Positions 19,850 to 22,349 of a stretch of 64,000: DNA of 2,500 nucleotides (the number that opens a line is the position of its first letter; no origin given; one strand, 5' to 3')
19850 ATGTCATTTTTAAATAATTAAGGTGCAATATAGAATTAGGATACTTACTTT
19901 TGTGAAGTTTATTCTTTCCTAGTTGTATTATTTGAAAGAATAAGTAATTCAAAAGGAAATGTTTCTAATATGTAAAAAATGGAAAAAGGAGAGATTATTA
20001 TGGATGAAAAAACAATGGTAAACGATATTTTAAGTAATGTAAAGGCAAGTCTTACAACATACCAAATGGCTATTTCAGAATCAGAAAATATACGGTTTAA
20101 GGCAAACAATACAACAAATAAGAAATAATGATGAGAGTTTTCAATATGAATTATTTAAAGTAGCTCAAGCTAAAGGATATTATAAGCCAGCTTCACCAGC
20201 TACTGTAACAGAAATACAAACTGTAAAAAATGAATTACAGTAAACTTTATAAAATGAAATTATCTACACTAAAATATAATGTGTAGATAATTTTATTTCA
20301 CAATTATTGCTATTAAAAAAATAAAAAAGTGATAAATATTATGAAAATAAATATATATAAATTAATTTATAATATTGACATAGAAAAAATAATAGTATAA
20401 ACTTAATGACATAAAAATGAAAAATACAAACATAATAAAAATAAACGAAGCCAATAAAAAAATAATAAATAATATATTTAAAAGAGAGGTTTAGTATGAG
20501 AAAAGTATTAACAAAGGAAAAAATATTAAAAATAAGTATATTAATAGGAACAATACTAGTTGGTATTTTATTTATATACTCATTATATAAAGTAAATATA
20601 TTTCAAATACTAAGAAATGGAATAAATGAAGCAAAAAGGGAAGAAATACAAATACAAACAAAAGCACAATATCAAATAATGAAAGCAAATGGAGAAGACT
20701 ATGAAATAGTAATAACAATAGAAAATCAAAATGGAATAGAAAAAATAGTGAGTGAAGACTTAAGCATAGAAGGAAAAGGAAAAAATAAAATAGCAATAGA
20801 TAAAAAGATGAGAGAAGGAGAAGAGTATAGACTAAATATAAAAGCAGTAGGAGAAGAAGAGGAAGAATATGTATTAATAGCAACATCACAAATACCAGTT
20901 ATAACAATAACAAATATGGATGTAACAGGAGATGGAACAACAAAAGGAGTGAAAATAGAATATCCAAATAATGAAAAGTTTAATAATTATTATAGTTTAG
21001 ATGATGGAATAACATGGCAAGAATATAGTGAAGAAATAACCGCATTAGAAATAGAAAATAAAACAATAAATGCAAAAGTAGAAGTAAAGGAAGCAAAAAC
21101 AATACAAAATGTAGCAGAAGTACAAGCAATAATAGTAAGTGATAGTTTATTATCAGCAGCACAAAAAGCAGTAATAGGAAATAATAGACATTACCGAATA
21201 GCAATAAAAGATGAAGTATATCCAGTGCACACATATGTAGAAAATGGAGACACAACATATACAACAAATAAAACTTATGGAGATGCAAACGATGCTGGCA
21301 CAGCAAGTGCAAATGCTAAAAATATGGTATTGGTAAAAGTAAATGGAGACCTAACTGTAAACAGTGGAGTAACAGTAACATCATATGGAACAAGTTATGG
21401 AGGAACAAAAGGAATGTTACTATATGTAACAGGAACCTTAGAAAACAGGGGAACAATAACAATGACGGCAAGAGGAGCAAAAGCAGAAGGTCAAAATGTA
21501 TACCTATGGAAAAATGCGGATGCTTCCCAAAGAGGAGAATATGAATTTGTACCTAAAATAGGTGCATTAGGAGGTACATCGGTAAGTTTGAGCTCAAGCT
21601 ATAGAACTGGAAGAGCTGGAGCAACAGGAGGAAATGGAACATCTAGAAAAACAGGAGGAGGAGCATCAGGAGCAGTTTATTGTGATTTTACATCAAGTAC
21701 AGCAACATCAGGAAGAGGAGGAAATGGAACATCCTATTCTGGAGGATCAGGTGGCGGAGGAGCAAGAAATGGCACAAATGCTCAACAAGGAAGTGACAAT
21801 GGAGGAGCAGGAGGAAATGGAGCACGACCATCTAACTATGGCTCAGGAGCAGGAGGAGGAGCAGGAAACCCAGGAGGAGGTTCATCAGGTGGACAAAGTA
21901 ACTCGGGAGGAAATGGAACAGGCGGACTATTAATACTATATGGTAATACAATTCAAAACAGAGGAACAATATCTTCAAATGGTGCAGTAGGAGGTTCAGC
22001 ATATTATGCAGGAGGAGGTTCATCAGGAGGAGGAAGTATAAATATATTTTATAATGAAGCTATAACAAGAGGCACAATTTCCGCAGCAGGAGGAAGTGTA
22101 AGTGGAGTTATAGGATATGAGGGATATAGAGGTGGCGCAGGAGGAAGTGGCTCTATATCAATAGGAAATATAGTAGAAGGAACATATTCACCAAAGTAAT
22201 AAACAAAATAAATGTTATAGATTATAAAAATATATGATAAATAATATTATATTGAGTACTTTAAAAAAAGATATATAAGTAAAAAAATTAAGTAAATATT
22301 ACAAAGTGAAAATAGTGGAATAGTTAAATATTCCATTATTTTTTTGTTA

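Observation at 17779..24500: Tandem triplicated family of membrane-anchored proteins with a glycine-dominated C-terminal module of unknown type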

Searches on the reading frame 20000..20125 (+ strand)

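Call 68: search_protein_families(library=pfam, proteins=[window:20000-20125:+], max_evalue=0.01)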
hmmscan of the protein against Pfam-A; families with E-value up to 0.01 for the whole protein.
window:20000-20125:+ (42 aa): 1 family
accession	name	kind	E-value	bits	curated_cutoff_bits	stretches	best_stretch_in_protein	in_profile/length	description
PF07875.18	Coat_F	-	1.6e-06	28.7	25.7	1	2-30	1-29/63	Coat F domain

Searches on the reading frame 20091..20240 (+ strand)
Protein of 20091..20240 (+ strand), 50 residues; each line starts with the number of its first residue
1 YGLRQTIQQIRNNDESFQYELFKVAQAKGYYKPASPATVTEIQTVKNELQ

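Call 68: search_protein_families(library=pfam, proteins=[window:20091-20240:+], max_evalue=0.01)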
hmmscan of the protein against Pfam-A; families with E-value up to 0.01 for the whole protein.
window:20091-20240:+ (50 aa): 1 family
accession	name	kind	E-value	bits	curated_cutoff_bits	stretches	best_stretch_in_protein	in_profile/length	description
PF07875.18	Coat_F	-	4.7e-09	36.8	25.7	1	3-33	32-62/63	Coat F domain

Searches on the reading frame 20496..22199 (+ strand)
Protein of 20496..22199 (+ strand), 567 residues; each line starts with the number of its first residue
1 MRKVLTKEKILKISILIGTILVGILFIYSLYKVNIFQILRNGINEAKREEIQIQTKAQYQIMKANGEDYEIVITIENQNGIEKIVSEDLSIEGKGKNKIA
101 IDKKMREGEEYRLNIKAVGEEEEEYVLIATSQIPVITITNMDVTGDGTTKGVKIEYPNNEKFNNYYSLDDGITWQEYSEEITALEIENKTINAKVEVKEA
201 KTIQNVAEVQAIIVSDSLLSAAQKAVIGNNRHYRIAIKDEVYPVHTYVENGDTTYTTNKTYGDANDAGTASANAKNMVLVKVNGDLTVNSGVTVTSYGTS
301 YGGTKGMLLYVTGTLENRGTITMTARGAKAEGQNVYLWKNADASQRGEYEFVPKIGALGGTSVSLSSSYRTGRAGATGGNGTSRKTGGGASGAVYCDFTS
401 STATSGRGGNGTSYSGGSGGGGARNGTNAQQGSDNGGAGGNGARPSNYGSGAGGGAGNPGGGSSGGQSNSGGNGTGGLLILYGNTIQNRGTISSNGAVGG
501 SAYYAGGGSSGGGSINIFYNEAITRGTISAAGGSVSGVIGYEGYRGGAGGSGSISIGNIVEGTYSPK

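Call 4: search_protein_families(library=pfam, proteins=[window:20496-22199:+], max_evalue=1)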
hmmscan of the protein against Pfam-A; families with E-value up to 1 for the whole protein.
window:20496-22199:+ (567 aa): 1 family
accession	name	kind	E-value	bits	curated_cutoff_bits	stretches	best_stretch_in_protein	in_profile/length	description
PF02012.26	BNR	-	0.12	12.9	27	1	165-175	1-11/12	BNR/Asp-box repeat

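Call 5: search_protein_families(library=ncbifam, proteins=[window:20496-22199:+], max_evalue=1)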
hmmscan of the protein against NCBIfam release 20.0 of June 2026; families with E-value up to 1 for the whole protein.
window:20496-22199:+ (567 aa): 2 families
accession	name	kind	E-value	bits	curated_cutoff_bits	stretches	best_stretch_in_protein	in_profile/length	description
NF004353.0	PRK05731.2-2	equivalog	0.00015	20.9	301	2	43-94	227-276/311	thiamine-phosphate kinase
TIGR01379.1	thiL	equivalog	0.019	13.9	184.15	0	54-79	248-273/320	thiamine-phosphate kinase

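Call 7: search_solved_structures(query=window:20496-22196:+, max_evalue=10)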
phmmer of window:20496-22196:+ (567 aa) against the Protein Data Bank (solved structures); distinct sequences matched with E-value up to 10: 6.
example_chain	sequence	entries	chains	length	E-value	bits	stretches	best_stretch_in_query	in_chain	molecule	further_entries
4an7_B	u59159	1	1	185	0.29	13.1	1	54-124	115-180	TRYPSIN INHIBITOR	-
4an6_A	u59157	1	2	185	0.39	12.7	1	54-124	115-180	TRYPSIN INHIBITOR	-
4u3m_L6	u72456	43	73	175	2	10.3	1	148-227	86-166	60S ribosomal protein L6-A | Large ribosomal subunit protein eL6A | eL6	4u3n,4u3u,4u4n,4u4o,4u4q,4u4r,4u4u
8t2x_AE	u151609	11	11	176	2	10.3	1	148-227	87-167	60S ribosomal protein L6-A | Large ribosomal subunit protein eL6A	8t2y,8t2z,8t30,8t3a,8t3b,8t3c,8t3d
3j6x_L6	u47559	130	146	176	2.1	10.3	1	148-227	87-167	60S ribosomal protein L6 | eL6 | 60S ribosomal protein L6-A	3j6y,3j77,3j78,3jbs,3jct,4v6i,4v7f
2h3r_A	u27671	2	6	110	2.4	10.1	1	173-219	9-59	Hypothetical protein BQLF2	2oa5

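Call 8: search_protein_families(library=phrogs, proteins=[window:20496-22199:+], max_evalue=1)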
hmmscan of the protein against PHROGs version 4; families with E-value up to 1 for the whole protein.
window:20496-22199:+ (567 aa): 2 families
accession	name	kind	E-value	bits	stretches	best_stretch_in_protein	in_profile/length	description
phrog_14063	-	head and packaging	0.13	13.4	1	63-125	37-99/193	head scaffolding protein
phrog_19563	-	unknown function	0.18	13.2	1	87-144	3-61/76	-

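Call 9: find_homologous_proteins(query=window:20496-22196:+, max_evalue=0.001)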
Query window:20496-22196:+ (567 aa): 764 proteins with E <= 0.001 among 8000 candidates; the best 120 are listed.
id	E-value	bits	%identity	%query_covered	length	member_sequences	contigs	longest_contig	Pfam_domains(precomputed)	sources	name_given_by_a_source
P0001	0.0e+0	1195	100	100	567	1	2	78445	-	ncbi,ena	-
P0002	4.5e-277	938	79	100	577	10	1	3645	-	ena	-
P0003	3.8e-256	869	76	100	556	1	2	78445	-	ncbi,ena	-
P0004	8.7e-246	835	72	94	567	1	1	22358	-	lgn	-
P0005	1.0e-241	822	71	99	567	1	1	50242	-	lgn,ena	-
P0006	1.0e-239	815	73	99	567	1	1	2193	-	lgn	-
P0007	9.0e-239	812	69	99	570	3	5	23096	-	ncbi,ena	-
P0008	7.0e-195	667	60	99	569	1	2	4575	-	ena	-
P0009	1.3e-179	617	58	99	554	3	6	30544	-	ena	-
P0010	5.0e-175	602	58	94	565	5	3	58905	-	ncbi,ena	-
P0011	3.7e-168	579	75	63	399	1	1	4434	-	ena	-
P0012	1.9e-147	511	60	67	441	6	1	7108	-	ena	-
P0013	7.3e-147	509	65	62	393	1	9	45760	-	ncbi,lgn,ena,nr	ncbi:MAG: hypothetical protein HFJ42_05625 [Clostridia bacterium]|nr:hypothetical protein [Clostridi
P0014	1.9e-144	501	50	90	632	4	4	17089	-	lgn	-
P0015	1.6e-143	498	62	63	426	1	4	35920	-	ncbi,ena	-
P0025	2.0e-128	448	46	33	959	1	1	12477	PF07963.18,PF02368.25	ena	-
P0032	3.1e-121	424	47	32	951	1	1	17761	PF07963.18,PF22359.3,PF02368.25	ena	-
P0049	1.6e-110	389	36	84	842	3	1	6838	-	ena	-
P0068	9.5e-91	323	44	50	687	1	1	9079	-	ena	-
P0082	4.4e-78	282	53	58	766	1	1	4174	PF12733.14,PF12810.14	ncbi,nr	ncbi:MAG: glycine-rich protein, partial [Oscillospiraceae bacterium]|nr:glycine-rich protein [Oscill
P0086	5.4e-76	275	36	88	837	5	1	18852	PF19789.7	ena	-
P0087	8.8e-76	274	37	94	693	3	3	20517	PF12810.14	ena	-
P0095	3.7e-72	262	51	25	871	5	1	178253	-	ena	-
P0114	1.4e-68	250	48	52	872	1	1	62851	PF12810.14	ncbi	-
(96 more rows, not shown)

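Call 16: search_solved_structures(query=A2, max_evalue=1, show_alignments=3)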
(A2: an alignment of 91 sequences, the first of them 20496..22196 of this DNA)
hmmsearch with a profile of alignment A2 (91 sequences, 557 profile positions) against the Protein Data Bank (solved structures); distinct sequences matched with E-value up to 1: 0.

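Call 17: search_protein_families(library=pfam, proteins=[P0082, P0087, P0114, P0025, P0032, P0086, P0049, P0095, P0068], max_evalue=0.01)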
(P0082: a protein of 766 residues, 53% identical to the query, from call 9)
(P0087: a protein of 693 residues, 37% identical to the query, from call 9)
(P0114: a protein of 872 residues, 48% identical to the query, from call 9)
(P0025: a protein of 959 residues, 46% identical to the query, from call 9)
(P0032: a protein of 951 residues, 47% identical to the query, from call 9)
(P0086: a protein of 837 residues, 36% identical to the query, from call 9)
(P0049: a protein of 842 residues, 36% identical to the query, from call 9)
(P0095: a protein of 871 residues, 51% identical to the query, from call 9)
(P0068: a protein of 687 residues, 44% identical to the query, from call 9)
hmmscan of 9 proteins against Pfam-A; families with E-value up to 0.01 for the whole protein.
P0082 (766 aa): 2 families
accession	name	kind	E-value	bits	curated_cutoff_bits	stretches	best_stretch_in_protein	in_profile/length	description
PF12733.13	Cadherin-like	-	1.3e-16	61.3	24.2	2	481-561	1-88/89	Cadherin-like beta sandwich domain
PF12810.13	ALK_LTK_GRD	-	1.1e-15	58.7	24.5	1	671-766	7-87/243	ALK/LTK, Glycine-rich domain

P0087 (693 aa): 1 family
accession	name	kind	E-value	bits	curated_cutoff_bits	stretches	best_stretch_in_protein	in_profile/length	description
PF12810.13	ALK_LTK_GRD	-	2.5e-14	54.3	24.5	1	603-682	6-81/243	ALK/LTK, Glycine-rich domain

P0114 (872 aa): 1 family
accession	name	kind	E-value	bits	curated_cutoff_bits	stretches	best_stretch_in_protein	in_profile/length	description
PF12810.13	ALK_LTK_GRD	-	8.6e-48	163.9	24.5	1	578-870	4-243/243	ALK/LTK, Glycine-rich domain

P0025 (959 aa): 4 families
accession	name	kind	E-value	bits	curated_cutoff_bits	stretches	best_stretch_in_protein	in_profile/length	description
PF02368.24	Big_2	-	3e-12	46.7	22.8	1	158-226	2-69/79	Bacterial Ig-like domain (group 2)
PF07963.17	N_methyl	-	5e-06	26.3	21.2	1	2-24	4-26/27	Prokaryotic N-terminal methylation motif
PF22359.2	Big-like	-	0.00012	22.7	27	1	192-238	2-48/48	Bacterial Ig-like domain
PF05299.18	Peptidase_M61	-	0.0095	16.8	22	0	618-660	25-66/118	M61 glycyl aminopeptidase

P0032 (951 aa): 3 families
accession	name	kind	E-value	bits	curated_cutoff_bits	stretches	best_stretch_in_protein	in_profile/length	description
PF02368.24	Big_2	-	1.4e-07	31.8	22.8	1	158-235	2-78/79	Bacterial Ig-like domain (group 2)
PF22359.2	Big-like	-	1.5e-06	28.8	27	1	193-238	3-48/48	Bacterial Ig-like domain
PF07963.17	N_methyl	-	1.2e-05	25.1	21.2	1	2-25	3-26/27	Prokaryotic N-terminal methylation motif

P0086 (837 aa): 1 family
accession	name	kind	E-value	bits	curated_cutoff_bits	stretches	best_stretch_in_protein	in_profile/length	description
PF19789.6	DUF6273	-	6.6e-14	52.6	23.5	1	687-837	23-170/172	Domain of unknown function (DUF6273)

P0049 (842 aa): 0 families

P0095 (871 aa): 2 families
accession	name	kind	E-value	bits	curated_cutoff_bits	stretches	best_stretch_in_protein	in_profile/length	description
PF03174.19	CHB_HEX_C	-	0.00011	22.5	23.6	0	726-760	34-69/76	Chitobiase/beta-hexosaminidase C-terminal domain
PF02012.26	BNR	-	0.0072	16.6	27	0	731-740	2-11/12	BNR/Asp-box repeat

P0068 (687 aa): 0 families

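Call 22: find_encoding_contigs(protein=window:20496-22199:+, flank=10000, max_places=4)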
Protein window:20496-22199:+ (567 aa): no gene with exactly this product is on record in the collection.

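Call 23: find_encoding_contigs(protein=P0001, flank=10000, max_places=4)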
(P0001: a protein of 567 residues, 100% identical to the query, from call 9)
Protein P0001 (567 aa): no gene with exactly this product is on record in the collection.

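Call 24: predict_structure(alignment_id=A2)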
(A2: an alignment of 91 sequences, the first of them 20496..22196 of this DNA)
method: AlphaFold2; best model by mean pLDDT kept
length: 567 residues; sequences in the alignment: 91
mean_pLDDT: 94.3   pTM: 0.87
mean pLDDT of the five models: 94.3, 94.0, 93.8, 93.2, 92.9
residues with pLDDT >= 90: 495; 70-90: 48; 50-70: 20; < 50: 4
segments of 3 or more residues with pLDDT < 50: none
pLDDT, mean of each block of 10 residues (from residue 1): 69 93 87 67 57 85 97 97 97 98 98 97 97 96 90 96 96 93 94 96 94 98 96 97 98 98 98 98 99 98 98 99 98 98 91 98 92 98 98 93 97 98 96 96 94 98 96 98 98 98 97 98 97 91 95 97 93
secondary structure, 60 per line:
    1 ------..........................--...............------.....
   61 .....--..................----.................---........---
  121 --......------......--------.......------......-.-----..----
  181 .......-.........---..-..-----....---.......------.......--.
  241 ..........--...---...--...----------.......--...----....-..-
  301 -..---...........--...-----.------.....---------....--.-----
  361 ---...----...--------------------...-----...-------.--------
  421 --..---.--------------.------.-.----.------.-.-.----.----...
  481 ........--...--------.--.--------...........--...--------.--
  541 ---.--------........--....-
elements in order: H7-32 H35-49 E56-65 E68-85 E90-106 E110-117 E123-128 E135-140 E149-155 E162-167 E181-184 E189-197 E211-214 H218-224 E231-237 E240-250 E253-255 E259-261 E277-283 E286-288 E293-296 E307-317 E320-322 E335-339 E349-352 E364-366 E371-373 E394-396 E402-404 E478-488 E491-493 E514-524 E527-529 E553-560 E563-566

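Call 26: fold_search(model_id=the predicted structure, library=pdb)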
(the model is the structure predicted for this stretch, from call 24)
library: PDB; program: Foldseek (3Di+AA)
matches with E <= 10: 663; with E <= 0.001: 0
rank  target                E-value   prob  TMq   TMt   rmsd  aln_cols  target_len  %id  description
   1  2yn3_D                7.1e-03  1.00  0.16  0.35   9.9       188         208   12  Structural insight into the giant calcium-binding adhesin SiiE: implications for the adhesion of Salmonella enterica t (released 2013-04-03)
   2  2yn5_B                1.2e-02  1.00  0.16  0.27   9.5       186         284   11  Structural insight into the giant calcium-binding adhesin SiiE: implications for the adhesion of Salmonella enterica t (released 2013-04-03)
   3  5fn7_B                1.6e-02  1.00  0.19  0.49   6.4       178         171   11  Crystal structure of human CD45 extracellular region, domains d1-d2 (released 2016-03-23)
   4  5fn7_A                2.0e-02  1.00  0.19  0.48   5.9       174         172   10  Crystal structure of human CD45 extracellular region, domains d1-d2 (released 2016-03-23)
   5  5ou7_A                2.0e-02  0.97  0.16  0.38   7.1       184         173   10  Crystal structure of the Glycoprotein VI loop truncation mutant PAVS-PAPYKN (released 2018-09-05)
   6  9elu_C                2.0e-02  0.96  0.12  0.32  14.4       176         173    7  CRYSTAL STRUCTURE OF RHESUS MACAQUE (MACACA MULATTA) IGG1 FC FRAGMENT- FC-GAMMA RECEPTOR IIA COMPLEX P131 VARIANT (released 2025-12-03)
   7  6ffy_A                2.2e-02  0.75  0.11  0.08  13.9       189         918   10  Structure of the mouse SorCS2-NGF complex (released 2018-08-01)
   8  8vse_A                2.8e-02  0.75  0.11  0.16  13.6       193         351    9  Cryo-EM structure of human CD45 extracellular region in complex with adenoviral protein E3/49K (released 2024-11-06)
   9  3wjl_C                3.3e-02  0.87  0.11  0.30  13.5       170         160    8  Crystal structure of IIb selective Fc variant, Fc(V12), in complex with FcgRIIb (released 2013-11-13)
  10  2yn3_B                3.4e-02  0.98  0.16  0.31   9.5       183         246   12  Structural insight into the giant calcium-binding adhesin SiiE: implications for the adhesion of Salmonella enterica t (released 2013-04-03)
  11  1nug_B                3.8e-02  0.93  0.14  0.12  11.9       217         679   10  Role of Calcium Ions in the Activation and Activity of the Transglutaminase 3 Enzyme (2 calciums, 1 Mg, inactive form) (released 2003-04-22)
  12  5ou7_C                4.0e-02  0.96  0.17  0.39   6.9       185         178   10  Crystal structure of the Glycoprotein VI loop truncation mutant PAVS-PAPYKN (released 2018-09-05)
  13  1fcg                  4.0e-02  0.80  0.10  0.27  13.7       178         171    7  ECTODOMAIN OF HUMAN FC GAMMA RECEPTOR, FCGRIIA (released 2000-04-12)
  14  2wv3                  4.4e-02  0.75  0.11  0.27  15.5       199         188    8  Neuroplastin-55 binds to and signals through the fibroblast growth factor receptor (released 2009-12-15)
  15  9flp_A                4.4e-02  0.66  0.12  0.09  21.5       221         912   10  CryoEM structure of the neck (1403-2314) in the grappling hook protein A (GhpA) in the bacterium Aureispira sp. CCB-QB (released 2024-10-16)
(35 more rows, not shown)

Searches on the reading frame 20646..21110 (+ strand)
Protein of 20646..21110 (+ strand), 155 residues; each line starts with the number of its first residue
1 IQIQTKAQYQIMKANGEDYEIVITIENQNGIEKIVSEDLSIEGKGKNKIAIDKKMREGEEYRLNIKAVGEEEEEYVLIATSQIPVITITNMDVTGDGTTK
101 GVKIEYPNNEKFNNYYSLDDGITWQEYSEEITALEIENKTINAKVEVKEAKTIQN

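Call 50: search_protein_families(library=pfam, proteins=[window:20646-21110:+], max_evalue=10)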
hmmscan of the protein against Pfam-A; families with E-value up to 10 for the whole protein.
window:20646-21110:+ (155 aa): 3 families
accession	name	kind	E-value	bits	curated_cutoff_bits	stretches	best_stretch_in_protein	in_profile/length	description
PF02012.26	BNR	-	0.0096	16.2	27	1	115-125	1-11/12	BNR/Asp-box repeat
PF14785.11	MalF_P2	-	0.11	13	34.4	1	5-70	19-81/164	Maltose transport system permease protein MalF P2 domain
PF03174.19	CHB_HEX_C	-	0.19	12.2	23.6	1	116-146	39-62/76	Chitobiase/beta-hexosaminidase C-terminal domain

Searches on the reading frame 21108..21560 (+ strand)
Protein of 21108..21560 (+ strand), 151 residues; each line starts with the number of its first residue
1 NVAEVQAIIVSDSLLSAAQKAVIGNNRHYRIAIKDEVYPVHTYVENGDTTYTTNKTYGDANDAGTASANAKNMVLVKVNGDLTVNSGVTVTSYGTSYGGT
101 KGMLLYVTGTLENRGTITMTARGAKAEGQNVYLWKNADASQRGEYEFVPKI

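Call 50: search_protein_families(library=pfam, proteins=[window:21108-21560:+], max_evalue=10)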
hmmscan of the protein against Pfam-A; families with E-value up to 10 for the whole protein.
window:21108-21560:+ (151 aa): 1 family
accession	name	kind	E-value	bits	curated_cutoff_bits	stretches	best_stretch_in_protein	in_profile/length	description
PF23981.1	DUF7305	-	0.12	12.7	27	1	74-145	72-138/185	Domain of unknown function (DUF7305)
